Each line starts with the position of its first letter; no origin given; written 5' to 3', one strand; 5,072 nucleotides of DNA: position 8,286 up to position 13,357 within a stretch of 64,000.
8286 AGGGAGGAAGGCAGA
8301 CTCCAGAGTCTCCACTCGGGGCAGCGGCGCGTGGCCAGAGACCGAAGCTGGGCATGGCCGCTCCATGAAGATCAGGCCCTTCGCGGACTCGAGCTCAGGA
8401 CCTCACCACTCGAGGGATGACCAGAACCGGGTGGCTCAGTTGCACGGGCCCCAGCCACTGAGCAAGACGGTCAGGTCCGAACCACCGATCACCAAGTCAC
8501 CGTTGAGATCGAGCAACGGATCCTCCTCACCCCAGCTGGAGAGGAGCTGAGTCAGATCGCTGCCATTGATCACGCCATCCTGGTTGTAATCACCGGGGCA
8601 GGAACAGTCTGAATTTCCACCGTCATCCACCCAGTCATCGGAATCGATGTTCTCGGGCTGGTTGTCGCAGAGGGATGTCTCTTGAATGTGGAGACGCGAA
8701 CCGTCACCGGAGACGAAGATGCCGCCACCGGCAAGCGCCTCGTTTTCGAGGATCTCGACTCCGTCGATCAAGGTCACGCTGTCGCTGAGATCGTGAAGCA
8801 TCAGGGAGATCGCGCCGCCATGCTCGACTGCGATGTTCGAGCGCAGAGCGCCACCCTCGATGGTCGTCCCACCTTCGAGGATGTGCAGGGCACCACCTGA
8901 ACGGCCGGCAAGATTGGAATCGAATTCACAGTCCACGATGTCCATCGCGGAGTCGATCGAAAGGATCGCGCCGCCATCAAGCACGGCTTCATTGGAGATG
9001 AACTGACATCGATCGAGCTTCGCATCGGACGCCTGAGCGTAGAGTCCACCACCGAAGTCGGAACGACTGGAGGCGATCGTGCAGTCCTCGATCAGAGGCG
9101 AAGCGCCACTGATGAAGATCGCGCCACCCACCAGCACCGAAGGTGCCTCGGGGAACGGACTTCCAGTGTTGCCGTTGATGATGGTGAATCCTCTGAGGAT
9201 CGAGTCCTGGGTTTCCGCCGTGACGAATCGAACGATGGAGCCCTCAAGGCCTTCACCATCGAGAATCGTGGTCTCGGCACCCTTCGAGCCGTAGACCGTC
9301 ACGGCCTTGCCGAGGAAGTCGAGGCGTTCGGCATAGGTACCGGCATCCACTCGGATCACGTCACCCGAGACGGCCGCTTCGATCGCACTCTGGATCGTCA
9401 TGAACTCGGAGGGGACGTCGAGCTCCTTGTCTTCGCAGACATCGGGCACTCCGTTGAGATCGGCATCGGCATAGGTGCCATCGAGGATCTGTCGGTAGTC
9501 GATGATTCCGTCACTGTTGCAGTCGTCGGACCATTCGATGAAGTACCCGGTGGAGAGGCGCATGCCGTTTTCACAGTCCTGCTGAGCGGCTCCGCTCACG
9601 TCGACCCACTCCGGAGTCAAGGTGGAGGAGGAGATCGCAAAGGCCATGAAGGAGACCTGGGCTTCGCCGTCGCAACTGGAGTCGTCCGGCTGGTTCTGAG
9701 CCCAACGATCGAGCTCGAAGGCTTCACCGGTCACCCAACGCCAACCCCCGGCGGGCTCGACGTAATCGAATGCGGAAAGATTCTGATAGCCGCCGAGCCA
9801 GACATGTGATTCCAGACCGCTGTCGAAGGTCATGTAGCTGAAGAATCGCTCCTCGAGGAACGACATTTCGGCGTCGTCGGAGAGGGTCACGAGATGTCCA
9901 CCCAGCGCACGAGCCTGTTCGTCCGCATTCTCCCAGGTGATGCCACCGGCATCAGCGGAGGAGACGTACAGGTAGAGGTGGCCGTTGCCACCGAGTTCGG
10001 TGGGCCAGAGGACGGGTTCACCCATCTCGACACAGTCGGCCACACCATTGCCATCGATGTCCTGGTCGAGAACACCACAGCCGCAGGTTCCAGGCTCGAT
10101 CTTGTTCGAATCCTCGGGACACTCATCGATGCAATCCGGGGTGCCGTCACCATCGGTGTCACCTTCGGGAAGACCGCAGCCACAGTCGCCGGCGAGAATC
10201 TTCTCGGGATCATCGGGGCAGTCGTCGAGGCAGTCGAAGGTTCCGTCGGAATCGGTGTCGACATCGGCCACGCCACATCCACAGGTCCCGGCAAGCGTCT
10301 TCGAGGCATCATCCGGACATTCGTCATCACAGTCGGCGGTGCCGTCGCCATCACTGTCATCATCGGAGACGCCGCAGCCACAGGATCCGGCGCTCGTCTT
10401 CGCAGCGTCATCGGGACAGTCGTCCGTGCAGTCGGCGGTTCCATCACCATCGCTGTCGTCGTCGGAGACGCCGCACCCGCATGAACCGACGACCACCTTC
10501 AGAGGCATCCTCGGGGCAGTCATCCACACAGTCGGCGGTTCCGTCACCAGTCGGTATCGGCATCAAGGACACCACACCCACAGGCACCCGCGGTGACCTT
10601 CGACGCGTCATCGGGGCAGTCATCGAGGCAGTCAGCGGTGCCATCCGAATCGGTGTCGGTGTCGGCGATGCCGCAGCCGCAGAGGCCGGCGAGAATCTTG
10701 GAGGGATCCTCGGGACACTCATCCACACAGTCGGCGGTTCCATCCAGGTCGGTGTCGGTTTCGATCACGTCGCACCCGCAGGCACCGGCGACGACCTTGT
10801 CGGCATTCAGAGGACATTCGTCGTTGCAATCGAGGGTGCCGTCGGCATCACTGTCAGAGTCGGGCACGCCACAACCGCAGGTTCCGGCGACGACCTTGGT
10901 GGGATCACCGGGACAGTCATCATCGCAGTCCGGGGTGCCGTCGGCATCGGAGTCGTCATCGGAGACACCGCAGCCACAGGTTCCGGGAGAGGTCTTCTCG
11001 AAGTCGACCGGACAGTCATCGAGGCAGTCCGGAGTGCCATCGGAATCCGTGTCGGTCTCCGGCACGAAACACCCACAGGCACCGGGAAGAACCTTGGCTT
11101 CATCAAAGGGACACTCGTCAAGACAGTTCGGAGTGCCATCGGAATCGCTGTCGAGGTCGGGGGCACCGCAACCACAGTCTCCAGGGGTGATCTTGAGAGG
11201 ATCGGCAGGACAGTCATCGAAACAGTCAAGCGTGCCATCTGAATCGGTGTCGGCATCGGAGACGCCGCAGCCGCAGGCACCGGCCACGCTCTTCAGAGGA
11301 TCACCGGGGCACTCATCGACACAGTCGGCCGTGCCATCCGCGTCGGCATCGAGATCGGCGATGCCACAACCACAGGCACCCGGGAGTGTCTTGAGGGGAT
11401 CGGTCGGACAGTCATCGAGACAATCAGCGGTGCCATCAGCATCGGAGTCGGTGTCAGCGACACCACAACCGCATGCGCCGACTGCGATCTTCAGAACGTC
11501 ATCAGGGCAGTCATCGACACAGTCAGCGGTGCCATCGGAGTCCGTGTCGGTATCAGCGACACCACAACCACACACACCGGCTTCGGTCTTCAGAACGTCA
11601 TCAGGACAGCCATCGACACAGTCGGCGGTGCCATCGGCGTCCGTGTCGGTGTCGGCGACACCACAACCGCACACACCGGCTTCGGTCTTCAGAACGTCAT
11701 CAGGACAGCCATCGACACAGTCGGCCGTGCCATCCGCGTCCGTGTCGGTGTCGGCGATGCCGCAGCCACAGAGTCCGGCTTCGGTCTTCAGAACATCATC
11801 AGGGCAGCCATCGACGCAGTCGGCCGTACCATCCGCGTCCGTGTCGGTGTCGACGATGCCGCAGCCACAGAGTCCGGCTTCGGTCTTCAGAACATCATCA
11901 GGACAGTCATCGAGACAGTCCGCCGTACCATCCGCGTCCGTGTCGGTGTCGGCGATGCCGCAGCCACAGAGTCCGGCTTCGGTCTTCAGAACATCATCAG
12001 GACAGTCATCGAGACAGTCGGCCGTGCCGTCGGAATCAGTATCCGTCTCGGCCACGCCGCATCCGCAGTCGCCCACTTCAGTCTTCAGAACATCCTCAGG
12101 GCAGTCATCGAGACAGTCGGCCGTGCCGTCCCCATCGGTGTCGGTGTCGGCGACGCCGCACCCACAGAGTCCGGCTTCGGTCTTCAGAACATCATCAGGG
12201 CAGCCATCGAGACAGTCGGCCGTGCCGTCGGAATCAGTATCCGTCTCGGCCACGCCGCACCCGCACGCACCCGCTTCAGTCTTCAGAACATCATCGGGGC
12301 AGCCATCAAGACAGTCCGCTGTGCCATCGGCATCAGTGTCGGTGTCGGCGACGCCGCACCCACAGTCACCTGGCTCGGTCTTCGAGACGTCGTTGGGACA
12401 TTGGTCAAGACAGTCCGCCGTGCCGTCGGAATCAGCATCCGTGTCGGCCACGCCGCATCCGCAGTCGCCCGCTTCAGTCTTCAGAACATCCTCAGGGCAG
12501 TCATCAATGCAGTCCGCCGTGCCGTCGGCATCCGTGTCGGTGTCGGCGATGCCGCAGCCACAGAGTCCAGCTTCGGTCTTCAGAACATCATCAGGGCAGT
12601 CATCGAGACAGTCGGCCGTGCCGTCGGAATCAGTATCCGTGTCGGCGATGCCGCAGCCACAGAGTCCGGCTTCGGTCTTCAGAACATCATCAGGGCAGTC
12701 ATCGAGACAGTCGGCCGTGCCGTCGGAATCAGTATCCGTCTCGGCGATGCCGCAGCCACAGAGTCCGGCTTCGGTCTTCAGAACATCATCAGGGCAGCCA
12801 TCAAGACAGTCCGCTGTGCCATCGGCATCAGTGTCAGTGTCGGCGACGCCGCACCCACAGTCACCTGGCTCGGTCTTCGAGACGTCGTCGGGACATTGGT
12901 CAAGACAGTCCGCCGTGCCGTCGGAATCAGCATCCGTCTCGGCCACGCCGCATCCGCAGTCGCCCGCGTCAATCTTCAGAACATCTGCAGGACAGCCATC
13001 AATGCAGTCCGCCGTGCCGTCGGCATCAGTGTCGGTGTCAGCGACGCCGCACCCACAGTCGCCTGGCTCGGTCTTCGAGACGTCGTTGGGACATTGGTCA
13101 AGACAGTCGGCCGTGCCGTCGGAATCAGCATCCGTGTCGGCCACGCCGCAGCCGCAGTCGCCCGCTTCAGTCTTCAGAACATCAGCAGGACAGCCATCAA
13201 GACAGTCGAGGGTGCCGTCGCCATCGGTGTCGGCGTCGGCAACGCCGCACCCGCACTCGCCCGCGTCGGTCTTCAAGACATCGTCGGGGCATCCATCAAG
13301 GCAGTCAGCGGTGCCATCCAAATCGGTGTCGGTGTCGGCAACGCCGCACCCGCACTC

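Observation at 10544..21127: Giant surface protein fusing a di-haem DUF1111-type domain to about 84 thrombospondin-type-3-like repeats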

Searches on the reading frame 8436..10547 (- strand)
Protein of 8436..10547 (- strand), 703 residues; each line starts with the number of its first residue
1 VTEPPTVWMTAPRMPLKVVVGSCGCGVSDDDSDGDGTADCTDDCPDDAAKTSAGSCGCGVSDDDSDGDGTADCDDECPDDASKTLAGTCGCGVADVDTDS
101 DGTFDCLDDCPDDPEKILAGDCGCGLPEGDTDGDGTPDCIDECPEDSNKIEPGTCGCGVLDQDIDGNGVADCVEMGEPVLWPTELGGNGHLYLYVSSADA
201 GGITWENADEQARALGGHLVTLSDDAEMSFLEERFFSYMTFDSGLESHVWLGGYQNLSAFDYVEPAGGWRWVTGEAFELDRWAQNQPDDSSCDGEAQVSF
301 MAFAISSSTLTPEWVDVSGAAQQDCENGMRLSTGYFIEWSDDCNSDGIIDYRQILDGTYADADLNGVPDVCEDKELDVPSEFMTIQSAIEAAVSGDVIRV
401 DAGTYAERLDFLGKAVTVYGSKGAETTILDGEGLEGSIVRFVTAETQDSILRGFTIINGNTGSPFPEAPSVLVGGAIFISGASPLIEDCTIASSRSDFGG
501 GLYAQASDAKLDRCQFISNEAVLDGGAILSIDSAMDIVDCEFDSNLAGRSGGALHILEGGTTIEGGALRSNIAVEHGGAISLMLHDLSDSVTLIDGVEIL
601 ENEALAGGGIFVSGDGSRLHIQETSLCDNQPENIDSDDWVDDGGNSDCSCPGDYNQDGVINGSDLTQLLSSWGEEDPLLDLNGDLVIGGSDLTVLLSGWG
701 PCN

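Call 16: search_protein_families(library=pfam, proteins=[window:8436-10547:-], max_evalue=0.001)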
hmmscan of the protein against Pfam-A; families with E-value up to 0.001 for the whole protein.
window:8436-10547:- (703 aa): 2 families
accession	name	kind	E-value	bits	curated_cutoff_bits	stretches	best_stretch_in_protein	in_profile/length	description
PF07602.17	DUF1565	-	0.00014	21.7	20.3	0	384-493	17-143/257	Protein of unknown function (DUF1565)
PF02415.23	Chlam_PMP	-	0.00022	21.6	20.6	0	539-555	1-17/19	Chlamydia polymorphic membrane protein (Chlamydia_PMP) repeat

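Call 48: find_encoding_contigs(protein=window:8436-10523:-, flank=3000, max_places=5)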
Protein window:8436-10523:- (695 aa): no gene with exactly this product is on record in the collection.

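Call 62: find_homologous_proteins(query=window:8439-10547:-, max_evalue=1e-10)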
Query window:8439-10547:- (703 aa): 2847 proteins with E <= 1e-10 among 8000 candidates; the best 120 are listed.
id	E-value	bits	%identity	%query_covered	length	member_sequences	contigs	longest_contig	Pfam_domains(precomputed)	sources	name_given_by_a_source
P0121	1.2e-219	750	63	23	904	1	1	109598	PF02412.24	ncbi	-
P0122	3.3e-215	735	62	24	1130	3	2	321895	PF02412.24,PF04151.22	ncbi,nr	ncbi:MAG: thrombospondin type 3 repeat-containing protein [Planctomycetaceae bacterium]|nr:thrombosp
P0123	8.8e-212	724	59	22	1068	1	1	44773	-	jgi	jgi:hypothetical protein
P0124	1.1e-193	664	63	23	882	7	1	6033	PF13229.13,PF22842.4,PF05048.20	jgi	jgi:hypothetical protein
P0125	4.7e-186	639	54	24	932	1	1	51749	PF00092.35,PF13519.13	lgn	-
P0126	4.0e-183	629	62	23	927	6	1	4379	PF02412.24,PF07679.23,PF13927.13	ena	-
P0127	7.5e-182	625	60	24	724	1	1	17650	PF02412.24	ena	-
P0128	4.1e-177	609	66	23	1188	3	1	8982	PF02412.24,PF18998.7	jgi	-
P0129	5.2e-175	602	63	23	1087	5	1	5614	PF18998.7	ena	-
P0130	9.8e-172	591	65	23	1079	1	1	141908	PF07679.23,PF13927.13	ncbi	-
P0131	9.3e-165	568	62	23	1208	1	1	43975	PF02412.24,PF13582.13,PF13688.13,PF13574.13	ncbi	-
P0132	3.5e-162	560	43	34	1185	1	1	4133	-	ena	-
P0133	6.9e-162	559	58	22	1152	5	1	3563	-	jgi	-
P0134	7.6e-161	555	63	23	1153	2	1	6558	PF18998.7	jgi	jgi:hypothetical protein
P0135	3.0e-160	553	64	23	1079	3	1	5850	PF02412.24,PF18998.7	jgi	jgi:hypothetical protein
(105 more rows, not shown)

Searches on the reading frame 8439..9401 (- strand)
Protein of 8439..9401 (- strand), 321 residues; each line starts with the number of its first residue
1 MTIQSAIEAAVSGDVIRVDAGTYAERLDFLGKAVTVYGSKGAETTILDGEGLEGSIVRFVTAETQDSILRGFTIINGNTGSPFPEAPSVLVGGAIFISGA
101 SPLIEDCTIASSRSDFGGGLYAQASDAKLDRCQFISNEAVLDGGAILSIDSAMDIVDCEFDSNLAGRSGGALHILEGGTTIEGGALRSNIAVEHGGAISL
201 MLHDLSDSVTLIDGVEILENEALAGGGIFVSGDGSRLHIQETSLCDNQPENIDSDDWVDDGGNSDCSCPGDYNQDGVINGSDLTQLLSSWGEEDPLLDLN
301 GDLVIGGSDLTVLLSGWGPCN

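Call 41: search_protein_families(library=pfam, proteins=[window:8439-9401:-], max_evalue=1)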
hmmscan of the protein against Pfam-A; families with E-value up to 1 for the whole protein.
window:8439-9401:- (321 aa): 4 families
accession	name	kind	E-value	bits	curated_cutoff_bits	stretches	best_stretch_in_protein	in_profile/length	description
PF13229.12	Beta_helix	-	4.7e-06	26.8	25.9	1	92-239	23-153/158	Right handed beta helix region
PF02415.23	Chlam_PMP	-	8.2e-06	26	20.6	0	157-173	1-17/19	Chlamydia polymorphic membrane protein (Chlamydia_PMP) repeat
PF07602.17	DUF1565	-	9.7e-05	22.2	20.3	1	31-111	66-143/257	Protein of unknown function (DUF1565)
PF00404.24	Dockerin_1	-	0.0039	17.8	22.9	1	269-313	1-52/57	Dockerin type I domain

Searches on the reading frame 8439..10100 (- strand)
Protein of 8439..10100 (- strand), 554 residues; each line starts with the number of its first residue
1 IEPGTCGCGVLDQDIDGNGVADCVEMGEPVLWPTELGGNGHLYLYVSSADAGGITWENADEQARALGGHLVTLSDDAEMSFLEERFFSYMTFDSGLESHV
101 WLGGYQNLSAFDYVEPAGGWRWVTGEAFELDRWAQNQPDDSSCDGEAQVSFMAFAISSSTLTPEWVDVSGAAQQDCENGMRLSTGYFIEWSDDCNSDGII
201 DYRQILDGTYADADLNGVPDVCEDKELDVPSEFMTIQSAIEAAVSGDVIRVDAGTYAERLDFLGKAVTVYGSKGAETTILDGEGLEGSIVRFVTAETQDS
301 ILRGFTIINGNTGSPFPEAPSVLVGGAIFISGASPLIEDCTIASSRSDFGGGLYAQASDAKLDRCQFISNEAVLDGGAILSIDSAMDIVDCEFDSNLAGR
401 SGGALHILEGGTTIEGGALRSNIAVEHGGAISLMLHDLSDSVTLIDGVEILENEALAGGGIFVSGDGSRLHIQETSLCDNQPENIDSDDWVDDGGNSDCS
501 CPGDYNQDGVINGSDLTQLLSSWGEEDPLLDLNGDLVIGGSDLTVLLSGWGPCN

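Call 61: find_related_loci(query=window:8439-10100:-, collection=metagenome_contigs, flank=10000)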
Query window:8439-10100:- (554 aa) in metagenome_contigs; peptide patterns used: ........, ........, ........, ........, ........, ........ (x = any residue, [..] = any of these).
50 stretches matched a pattern, but none encodes a relative of the query by tblastn (E <= 1e-3).

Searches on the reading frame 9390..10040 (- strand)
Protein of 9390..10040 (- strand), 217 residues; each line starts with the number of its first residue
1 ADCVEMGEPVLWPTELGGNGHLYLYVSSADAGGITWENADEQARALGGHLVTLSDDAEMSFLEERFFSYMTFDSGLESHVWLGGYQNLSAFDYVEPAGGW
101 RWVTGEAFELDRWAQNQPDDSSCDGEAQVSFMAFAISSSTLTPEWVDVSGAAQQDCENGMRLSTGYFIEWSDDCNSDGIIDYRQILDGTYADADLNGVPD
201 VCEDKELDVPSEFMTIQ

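Call 41: search_protein_families(library=pfam, proteins=[window:9390-10040:-], max_evalue=1)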
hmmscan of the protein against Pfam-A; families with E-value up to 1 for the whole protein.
window:9390-10040:- (217 aa): 1 family
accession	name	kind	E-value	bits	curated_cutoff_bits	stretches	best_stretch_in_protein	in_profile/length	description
PF00059.27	Lectin_C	-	0.005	18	22.6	1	35-123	4-82/107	Lectin C-type domain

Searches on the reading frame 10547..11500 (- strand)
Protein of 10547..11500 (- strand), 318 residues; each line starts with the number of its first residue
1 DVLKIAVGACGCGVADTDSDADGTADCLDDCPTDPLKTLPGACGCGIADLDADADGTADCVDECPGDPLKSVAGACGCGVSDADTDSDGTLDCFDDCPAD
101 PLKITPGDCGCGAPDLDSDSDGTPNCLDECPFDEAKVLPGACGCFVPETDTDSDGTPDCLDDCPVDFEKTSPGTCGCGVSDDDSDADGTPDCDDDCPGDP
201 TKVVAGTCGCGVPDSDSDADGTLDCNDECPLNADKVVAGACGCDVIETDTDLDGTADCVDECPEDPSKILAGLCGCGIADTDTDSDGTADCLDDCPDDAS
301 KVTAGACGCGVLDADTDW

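Call 6: search_protein_families(library=pfam, proteins=[window:10547-11500:-], max_evalue=10)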
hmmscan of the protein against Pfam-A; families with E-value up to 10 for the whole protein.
window:10547-11500:- (318 aa): 3 families
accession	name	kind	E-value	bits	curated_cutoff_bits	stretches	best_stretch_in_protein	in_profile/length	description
PF02412.23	TSP_3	-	0.00058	19.9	25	8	243-266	12-32/36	Thrombospondin type 3 repeat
PF24013.1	DUF7327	-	0.02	15.3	27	2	107-134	57-82/85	Family of unknown function (DUF7327)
PF24004.1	Microp_archaea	-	0.25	11.3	27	1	201-209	5-13/29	Archaeal microprotein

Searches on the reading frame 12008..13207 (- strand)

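Call 6: search_protein_families(library=pfam, proteins=[window:12008-13207:-], max_evalue=10)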
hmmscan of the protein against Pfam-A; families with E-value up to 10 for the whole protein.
window:12008-13207:- (400 aa): 4 families
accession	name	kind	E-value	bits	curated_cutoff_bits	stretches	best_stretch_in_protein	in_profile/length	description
PF11310.13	DUF3113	-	1.5e-10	41.3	25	1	189-211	26-48/60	Protein of unknown function (DUF3113)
PF09722.15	Xre_MbcA_ParS_C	-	0.0002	21.7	24.5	0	3-16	23-37/51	Antitoxin Xre/MbcA/ParS C-terminal toxin-binding domain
PF12837.12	Fer4_6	-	0.0017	18.7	25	0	67-77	14-24/24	4Fe-4S binding domain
PF22508.2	InlJ_IG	-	0.066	13.8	26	2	33-59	21-47/81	Internalin J, Immunoglobulin-like domain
